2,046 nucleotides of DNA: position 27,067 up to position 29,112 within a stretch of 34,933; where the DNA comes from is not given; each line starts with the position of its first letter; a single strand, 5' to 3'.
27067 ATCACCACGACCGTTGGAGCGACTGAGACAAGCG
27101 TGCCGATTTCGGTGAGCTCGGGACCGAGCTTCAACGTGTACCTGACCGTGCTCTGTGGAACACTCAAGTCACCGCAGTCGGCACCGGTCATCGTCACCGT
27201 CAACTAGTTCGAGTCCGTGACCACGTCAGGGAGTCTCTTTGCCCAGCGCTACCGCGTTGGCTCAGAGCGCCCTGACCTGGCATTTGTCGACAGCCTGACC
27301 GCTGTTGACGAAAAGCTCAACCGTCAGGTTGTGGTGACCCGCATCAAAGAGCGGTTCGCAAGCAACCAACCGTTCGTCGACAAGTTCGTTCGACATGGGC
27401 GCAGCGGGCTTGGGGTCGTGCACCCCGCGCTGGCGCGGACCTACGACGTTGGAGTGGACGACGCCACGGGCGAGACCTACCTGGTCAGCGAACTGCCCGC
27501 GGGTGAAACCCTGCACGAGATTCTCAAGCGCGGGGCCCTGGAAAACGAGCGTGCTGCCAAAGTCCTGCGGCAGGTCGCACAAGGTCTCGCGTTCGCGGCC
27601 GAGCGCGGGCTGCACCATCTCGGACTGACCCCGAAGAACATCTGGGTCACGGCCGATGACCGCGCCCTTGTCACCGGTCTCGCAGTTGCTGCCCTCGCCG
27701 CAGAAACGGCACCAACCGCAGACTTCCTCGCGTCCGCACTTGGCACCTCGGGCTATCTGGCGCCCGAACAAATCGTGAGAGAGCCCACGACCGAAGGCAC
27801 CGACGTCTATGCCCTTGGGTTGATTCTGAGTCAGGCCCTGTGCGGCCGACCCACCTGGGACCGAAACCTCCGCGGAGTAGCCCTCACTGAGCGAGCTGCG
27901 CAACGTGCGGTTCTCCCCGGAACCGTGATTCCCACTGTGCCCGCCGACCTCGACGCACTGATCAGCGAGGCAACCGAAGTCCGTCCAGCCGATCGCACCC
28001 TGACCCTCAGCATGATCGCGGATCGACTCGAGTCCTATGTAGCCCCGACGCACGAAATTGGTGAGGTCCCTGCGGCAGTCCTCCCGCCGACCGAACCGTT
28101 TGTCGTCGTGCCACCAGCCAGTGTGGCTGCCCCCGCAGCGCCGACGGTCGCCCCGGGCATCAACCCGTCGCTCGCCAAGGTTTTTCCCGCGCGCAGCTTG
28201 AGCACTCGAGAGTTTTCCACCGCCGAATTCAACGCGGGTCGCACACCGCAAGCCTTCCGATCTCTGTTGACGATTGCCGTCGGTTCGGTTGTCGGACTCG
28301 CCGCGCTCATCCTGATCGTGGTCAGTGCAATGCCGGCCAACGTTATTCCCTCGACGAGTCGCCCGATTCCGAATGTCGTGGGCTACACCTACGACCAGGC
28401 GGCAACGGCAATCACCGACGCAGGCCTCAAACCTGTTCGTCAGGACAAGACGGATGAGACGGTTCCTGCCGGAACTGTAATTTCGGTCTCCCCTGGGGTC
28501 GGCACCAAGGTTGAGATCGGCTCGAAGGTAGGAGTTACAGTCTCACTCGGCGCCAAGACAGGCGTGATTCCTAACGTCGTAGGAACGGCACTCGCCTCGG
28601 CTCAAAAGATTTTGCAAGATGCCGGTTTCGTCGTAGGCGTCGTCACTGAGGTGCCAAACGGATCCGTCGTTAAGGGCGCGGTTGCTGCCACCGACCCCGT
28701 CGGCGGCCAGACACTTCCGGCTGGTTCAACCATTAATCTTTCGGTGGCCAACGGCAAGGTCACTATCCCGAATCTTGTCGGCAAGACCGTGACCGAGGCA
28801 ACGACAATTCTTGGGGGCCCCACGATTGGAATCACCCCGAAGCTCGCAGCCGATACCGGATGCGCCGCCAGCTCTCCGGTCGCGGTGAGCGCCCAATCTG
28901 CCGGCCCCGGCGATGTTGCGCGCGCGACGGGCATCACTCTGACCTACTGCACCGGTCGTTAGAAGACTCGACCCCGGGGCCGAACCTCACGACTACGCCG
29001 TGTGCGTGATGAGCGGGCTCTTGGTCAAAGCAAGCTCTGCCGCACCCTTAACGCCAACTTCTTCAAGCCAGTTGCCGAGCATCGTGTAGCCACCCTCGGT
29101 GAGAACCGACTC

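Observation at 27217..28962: The PASTA receptor in the pknB position is a predicted pseudokinase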

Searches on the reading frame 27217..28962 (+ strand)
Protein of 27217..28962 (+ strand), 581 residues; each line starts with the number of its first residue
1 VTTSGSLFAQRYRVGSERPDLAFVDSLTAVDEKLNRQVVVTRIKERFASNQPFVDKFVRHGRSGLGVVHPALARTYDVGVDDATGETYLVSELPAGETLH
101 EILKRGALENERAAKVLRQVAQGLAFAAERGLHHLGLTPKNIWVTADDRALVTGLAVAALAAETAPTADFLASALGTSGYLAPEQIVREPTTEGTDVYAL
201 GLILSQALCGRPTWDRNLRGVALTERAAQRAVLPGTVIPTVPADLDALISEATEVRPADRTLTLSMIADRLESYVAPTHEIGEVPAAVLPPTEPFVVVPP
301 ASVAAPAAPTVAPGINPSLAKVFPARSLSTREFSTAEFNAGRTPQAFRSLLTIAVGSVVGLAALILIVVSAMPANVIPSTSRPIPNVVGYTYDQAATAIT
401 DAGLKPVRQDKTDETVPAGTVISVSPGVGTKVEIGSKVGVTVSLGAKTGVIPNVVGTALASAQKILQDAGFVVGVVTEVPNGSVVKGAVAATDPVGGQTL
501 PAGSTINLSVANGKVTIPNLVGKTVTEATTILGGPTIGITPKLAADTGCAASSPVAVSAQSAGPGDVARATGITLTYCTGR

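Call 4: search_protein_families(library=pfam, proteins=[window:27217-28962:+], max_evalue=0.01)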
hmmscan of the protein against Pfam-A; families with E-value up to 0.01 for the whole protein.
window:27217-28962:+ (581 aa): 3 families
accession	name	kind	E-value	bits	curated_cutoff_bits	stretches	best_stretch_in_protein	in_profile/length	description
PF03793.24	PASTA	-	2.4e-31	107.9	23.2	2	384-443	3-63/64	PASTA domain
PF00069.31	Pkinase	-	2.6e-19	70.1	31.7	1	32-261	21-252/263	Protein kinase domain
PF07714.23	PK_Tyr_Ser-Thr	-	1.7e-11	44.4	23.1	1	32-261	25-249/258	Protein tyrosine and serine/threonine kinase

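Call 5: search_protein_families(library=ncbifam, proteins=[window:27217-28962:+], max_evalue=0.01)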
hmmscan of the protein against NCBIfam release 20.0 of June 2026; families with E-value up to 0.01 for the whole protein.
window:27217-28962:+ (581 aa): 8 families
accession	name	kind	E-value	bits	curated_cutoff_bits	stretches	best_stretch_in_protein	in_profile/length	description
NF033483.0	PknB_PASTA_kin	equivalog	2e-74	251.6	450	1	7-575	4-560/563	Stk1 family PASTA domain-containing Ser/Thr kinase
NF047741.1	antiphage_MADS6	equivalog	3.6e-24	85.2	460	1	69-280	255-466/612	methylation-associated defense system protein kinase MAD6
NF052427.1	StpK7MSMEG_1200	equivalog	9e-19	67.4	900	1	28-260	25-254/601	serine/threonine protein kinase StpK7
TIGR03903.1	TOMM_kin_cyc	equivalog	1.6e-18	66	705.75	1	37-270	5-243/1267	TOMM system kinase/cyclase fusion protein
NF033442.0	BREX_PglW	equivalog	1.1e-14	53.2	990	1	66-274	266-486/1391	BREX system serine/threonine kinase PglW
NF009651.0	PRK13184.1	equivalog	7.6e-14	50.6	839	1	28-276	20-292/932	serine/threonine-protein kinase PknD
NF038150.1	lanthi_synth_IV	equivalog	7.8e-12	44.3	650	1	29-275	208-457/851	class IV lanthionine synthetase LanL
NF038151.1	lanthi_synth_III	equivalog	0.00011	20.7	575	1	111-209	336-424/833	class III lanthionine synthetase LanKC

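Call 6: search_solved_structures(query=window:27217-28962:+, show_alignments=3, max_evalue=0.00001)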
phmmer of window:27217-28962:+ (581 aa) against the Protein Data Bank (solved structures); distinct sequences matched with E-value up to 0.00001: 394 (the best 60 are shown).
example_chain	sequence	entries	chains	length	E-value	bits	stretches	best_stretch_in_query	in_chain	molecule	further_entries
4ow8_A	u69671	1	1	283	8.9e-26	94.2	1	28-260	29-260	Serine/threonine-protein kinase PknA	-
9tmq_A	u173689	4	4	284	9e-26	94.1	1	28-260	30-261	Serine/threonine-protein kinase PknA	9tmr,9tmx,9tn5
6b2q_A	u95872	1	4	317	1.7e-25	93.2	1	28-269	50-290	Serine/threonine-protein kinase PknA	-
1mru_A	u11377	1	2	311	2.1e-25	92.9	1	6-271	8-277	Probable serine/threonine-protein kinase pknB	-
5u94_A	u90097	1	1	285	2.1e-25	92.9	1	6-265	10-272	Serine/threonine-protein kinase PknB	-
6b2p_A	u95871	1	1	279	2.1e-25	92.9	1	6-265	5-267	Serine/threonine-protein kinase PknB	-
1o6y_A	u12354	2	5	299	2.6e-25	92.6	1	6-265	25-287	SERINE/THREONINE-PROTEIN KINASE PKNB | Probable serine/threonine-protein kinase pknB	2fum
9ruk_A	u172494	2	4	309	3.9e-25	92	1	4-266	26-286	Serine/threonine-protein kinase StkP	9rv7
9ruj_A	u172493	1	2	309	4.2e-25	91.9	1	4-266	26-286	Serine/threonine-protein kinase StkP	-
9ru3_A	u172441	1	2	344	5.3e-25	91.6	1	4-266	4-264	Serine/threonine-protein kinase StkP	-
4x3f_A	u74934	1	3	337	7.8e-25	91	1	28-307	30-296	Serine/threonine-protein kinase PknA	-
6i2p_A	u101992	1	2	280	1.8e-24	89.8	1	7-265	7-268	Serine/threonine-protein kinase PknB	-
3f61_A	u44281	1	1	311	1.9e-24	89.8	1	7-271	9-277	Serine/threonine-protein kinase pknB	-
3ori_A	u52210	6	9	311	2.3e-24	89.5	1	7-271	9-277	Serine/threonine protein kinase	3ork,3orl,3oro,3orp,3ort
3f69_A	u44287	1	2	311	2.7e-24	89.3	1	7-271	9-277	Serine/threonine-protein kinase pknB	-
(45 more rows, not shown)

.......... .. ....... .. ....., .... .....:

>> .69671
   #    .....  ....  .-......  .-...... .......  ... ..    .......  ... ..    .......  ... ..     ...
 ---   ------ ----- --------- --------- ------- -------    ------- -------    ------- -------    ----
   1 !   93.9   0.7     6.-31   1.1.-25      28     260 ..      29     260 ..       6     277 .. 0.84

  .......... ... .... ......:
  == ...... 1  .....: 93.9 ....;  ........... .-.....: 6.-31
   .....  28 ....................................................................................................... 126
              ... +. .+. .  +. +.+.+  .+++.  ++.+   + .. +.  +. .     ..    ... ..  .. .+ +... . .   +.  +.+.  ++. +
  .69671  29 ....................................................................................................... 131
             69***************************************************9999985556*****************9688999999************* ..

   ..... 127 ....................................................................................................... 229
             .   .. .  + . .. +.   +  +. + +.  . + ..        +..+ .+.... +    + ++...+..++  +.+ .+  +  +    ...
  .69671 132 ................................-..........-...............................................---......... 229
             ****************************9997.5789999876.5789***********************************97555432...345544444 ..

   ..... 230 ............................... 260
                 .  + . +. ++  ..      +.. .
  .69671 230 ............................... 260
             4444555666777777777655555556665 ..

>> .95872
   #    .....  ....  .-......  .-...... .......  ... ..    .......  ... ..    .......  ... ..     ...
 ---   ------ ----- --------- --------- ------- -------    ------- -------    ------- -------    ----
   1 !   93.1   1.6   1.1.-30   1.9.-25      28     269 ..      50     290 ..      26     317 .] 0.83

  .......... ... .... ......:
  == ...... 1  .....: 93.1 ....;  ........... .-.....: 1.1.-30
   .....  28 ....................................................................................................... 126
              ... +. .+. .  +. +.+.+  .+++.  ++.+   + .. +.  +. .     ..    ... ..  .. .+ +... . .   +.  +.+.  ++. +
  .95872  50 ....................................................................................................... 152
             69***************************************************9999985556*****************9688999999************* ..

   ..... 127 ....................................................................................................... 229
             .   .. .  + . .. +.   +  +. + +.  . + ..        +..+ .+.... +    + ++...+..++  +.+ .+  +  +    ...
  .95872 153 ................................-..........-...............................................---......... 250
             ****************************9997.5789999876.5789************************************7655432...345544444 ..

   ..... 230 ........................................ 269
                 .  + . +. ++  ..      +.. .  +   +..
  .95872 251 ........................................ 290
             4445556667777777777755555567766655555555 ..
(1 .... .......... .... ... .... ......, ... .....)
